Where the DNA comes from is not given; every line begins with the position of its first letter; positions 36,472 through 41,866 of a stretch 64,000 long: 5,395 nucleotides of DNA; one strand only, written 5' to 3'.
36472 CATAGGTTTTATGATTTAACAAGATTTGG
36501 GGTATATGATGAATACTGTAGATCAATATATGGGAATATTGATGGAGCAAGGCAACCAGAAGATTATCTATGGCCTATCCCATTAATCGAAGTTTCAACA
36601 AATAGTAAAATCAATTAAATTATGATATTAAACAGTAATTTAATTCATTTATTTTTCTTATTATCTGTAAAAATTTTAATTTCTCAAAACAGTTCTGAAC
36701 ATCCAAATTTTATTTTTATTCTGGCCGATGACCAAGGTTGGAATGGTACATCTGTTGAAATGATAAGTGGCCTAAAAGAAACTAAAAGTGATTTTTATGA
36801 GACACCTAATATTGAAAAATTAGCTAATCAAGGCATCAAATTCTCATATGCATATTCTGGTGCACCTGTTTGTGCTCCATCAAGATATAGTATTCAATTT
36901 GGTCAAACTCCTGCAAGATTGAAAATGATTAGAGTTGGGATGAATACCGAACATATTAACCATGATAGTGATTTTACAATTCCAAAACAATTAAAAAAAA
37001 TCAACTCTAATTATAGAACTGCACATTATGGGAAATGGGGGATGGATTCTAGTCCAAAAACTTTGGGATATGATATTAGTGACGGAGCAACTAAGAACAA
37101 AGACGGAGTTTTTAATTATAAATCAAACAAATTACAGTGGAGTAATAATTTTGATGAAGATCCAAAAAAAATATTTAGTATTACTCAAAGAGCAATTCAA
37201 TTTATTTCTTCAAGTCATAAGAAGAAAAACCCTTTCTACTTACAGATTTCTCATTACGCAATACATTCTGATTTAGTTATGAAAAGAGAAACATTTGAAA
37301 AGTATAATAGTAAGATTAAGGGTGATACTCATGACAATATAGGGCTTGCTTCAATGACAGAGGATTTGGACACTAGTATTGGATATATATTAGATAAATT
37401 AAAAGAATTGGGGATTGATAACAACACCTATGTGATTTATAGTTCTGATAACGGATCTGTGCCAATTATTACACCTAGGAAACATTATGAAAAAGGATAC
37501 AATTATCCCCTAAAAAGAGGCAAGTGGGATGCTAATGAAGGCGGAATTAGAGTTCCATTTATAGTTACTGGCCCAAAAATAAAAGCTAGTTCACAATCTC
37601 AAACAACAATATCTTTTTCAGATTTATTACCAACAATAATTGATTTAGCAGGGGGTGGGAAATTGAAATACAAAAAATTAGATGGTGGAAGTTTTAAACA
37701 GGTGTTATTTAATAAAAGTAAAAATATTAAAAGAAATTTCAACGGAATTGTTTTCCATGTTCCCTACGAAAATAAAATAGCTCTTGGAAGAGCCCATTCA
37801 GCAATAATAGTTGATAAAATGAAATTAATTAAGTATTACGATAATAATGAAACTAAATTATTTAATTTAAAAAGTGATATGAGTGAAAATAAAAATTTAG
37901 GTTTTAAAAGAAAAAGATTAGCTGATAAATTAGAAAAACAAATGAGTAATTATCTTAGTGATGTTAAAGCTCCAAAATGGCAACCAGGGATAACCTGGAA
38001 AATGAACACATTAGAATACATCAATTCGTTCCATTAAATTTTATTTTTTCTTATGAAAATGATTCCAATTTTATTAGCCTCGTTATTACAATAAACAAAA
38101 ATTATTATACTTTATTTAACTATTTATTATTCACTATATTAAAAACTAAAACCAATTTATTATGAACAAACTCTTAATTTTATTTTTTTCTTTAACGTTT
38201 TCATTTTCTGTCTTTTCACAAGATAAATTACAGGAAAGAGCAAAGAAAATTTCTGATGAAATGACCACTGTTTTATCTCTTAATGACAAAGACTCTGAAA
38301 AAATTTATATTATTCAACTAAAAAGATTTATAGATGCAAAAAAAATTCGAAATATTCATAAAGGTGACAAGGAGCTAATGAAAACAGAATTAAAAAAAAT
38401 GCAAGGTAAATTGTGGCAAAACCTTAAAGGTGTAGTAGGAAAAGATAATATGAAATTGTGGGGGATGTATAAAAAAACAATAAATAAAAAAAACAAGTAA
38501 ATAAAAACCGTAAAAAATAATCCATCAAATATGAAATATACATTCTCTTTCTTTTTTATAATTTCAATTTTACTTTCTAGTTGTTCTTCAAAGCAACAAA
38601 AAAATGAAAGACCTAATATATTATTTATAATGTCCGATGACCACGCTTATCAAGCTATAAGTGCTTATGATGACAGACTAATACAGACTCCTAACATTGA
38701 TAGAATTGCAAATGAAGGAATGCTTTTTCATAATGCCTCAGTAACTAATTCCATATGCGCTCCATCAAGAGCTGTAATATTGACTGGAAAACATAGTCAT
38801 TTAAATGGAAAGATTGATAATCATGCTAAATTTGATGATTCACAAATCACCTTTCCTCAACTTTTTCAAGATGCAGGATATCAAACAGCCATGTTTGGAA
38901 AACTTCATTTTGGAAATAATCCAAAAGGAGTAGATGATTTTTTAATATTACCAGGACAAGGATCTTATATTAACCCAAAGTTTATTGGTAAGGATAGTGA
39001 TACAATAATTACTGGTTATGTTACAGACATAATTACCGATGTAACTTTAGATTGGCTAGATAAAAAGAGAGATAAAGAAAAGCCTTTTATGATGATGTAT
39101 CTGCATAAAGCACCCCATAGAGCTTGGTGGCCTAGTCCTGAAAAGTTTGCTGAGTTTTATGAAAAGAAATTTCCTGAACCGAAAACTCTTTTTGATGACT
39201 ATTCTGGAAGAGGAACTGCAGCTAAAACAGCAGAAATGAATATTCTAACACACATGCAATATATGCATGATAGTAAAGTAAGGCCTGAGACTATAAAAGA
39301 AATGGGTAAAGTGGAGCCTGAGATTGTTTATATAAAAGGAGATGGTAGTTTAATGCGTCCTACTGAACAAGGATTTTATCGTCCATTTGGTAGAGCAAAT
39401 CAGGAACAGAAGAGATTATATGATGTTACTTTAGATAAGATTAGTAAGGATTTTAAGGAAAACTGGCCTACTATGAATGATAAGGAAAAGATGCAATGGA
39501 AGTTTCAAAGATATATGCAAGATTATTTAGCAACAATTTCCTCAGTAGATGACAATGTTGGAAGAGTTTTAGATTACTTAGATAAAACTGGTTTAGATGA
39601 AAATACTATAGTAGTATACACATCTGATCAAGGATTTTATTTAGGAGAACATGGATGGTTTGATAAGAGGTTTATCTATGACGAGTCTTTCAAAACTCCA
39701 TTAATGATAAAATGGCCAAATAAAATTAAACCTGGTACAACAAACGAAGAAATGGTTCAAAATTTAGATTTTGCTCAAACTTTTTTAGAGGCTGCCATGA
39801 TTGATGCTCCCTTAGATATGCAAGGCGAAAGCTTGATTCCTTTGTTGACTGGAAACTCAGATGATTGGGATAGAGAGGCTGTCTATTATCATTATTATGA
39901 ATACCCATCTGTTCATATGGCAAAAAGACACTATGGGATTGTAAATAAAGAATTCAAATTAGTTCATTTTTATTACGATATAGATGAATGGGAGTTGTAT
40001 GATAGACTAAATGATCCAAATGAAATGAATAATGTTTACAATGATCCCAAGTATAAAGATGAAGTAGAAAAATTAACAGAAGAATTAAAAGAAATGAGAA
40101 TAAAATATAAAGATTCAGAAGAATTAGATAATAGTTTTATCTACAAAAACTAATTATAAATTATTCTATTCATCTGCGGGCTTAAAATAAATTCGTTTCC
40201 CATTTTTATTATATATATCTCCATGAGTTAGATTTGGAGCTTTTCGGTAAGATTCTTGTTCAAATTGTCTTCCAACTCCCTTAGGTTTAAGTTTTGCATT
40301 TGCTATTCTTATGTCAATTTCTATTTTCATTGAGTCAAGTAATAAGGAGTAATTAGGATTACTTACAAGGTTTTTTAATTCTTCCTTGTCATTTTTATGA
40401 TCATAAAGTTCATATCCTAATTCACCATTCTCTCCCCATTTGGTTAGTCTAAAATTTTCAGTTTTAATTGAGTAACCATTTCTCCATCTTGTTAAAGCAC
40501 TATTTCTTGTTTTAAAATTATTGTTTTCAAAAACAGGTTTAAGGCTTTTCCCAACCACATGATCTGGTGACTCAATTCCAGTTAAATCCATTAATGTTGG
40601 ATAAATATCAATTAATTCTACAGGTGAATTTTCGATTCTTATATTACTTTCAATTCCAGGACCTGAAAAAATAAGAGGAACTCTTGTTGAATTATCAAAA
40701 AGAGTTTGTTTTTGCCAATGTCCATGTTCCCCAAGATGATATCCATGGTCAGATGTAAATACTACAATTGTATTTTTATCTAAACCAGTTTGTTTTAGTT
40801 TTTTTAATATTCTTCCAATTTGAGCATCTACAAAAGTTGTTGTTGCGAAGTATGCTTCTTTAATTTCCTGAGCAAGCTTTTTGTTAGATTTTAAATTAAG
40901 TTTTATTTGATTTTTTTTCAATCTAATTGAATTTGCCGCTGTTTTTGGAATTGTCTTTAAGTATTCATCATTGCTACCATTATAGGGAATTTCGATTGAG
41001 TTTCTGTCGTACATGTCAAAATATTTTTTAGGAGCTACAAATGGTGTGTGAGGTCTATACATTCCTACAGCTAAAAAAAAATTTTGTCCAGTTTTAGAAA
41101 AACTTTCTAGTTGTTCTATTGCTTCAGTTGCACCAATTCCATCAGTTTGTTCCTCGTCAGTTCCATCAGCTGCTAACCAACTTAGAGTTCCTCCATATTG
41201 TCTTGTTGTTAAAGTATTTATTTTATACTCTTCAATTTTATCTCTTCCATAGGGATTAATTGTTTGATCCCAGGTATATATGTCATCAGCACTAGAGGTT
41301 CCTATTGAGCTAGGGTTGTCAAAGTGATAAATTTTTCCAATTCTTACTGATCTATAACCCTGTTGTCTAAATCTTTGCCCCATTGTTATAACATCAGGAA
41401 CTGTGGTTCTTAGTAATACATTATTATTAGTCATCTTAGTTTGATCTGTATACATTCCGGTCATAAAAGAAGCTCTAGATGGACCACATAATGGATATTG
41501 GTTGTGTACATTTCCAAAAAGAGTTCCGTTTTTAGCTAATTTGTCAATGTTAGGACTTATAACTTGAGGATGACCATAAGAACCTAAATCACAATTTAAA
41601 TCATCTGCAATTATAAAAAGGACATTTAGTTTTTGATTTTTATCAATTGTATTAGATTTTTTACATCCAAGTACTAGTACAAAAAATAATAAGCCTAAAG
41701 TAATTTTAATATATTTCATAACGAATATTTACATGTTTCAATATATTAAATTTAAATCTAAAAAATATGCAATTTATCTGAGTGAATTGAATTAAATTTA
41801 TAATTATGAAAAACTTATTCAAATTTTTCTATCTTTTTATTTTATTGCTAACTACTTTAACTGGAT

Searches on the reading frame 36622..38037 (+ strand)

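Call 33: search_protein_families(library=pfam, proteins=[window:36622-38037:+], max_evalue=0.00001)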
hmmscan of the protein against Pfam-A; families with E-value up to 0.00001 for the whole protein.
window:36622-38037:+ (471 aa): 3 families
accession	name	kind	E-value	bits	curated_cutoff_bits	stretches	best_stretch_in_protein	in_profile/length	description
PF00884.28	Sulfatase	-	2.2e-39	136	25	1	28-344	1-300/301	Sulfatase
PF16347.10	SGSH_C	-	2.8e-12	47.5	29.3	1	306-446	13-149/154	N-sulphoglucosamine sulphohydrolase, C-terminal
PF01663.27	Phosphodiest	-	2e-07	31.4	23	1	59-283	18-225/342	Type I phosphodiesterase / nucleotide pyrophosphatase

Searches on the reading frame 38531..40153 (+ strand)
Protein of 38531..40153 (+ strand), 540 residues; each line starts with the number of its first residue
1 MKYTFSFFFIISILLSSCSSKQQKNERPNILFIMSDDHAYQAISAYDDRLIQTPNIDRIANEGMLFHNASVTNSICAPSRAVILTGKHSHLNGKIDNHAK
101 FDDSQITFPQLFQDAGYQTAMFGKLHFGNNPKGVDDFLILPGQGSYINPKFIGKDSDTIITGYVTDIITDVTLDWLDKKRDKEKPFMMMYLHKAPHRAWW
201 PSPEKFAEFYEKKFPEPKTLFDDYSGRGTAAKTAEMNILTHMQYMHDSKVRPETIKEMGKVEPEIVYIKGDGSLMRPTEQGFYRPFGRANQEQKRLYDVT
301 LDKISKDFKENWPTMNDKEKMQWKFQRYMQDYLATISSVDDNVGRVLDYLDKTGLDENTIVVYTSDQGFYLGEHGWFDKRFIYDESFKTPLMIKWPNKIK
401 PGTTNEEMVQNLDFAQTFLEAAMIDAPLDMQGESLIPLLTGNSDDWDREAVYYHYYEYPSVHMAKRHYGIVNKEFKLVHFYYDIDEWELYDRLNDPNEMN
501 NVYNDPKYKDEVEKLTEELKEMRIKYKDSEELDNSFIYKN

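Call 33: search_protein_families(library=pfam, proteins=[window:38531-40153:+], max_evalue=0.00001)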
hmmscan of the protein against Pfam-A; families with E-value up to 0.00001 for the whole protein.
window:38531-40153:+ (540 aa): 3 families
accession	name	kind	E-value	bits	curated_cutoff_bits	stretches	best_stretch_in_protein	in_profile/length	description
PF16347.10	SGSH_C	-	3.1e-68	229.2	29.3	1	372-523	1-152/154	N-sulphoglucosamine sulphohydrolase, C-terminal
PF00884.28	Sulfatase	-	7.7e-53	180.2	25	1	28-422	1-299/301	Sulfatase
PF01663.27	Phosphodiest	-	1.1e-08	35.6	23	0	331-370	183-222/342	Type I phosphodiesterase / nucleotide pyrophosphatase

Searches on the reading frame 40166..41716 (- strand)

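Call 89: search_protein_families(library=pfam, proteins=[window:40166-41716:-], max_evalue=1e-8)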
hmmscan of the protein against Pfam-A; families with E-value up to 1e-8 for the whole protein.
window:40166-41716:- (516 aa): 3 families
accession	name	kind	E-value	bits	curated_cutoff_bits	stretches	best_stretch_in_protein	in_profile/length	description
PF00884.28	Sulfatase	-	2e-50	172.3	25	1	31-381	2-301/301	Sulfatase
PF16347.10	SGSH_C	-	4e-21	76.2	29.3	1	329-467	1-148/154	N-sulphoglucosamine sulphohydrolase, C-terminal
PF01663.27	Phosphodiest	-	2e-12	47.8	23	0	287-360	182-256/342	Type I phosphodiesterase / nucleotide pyrophosphatase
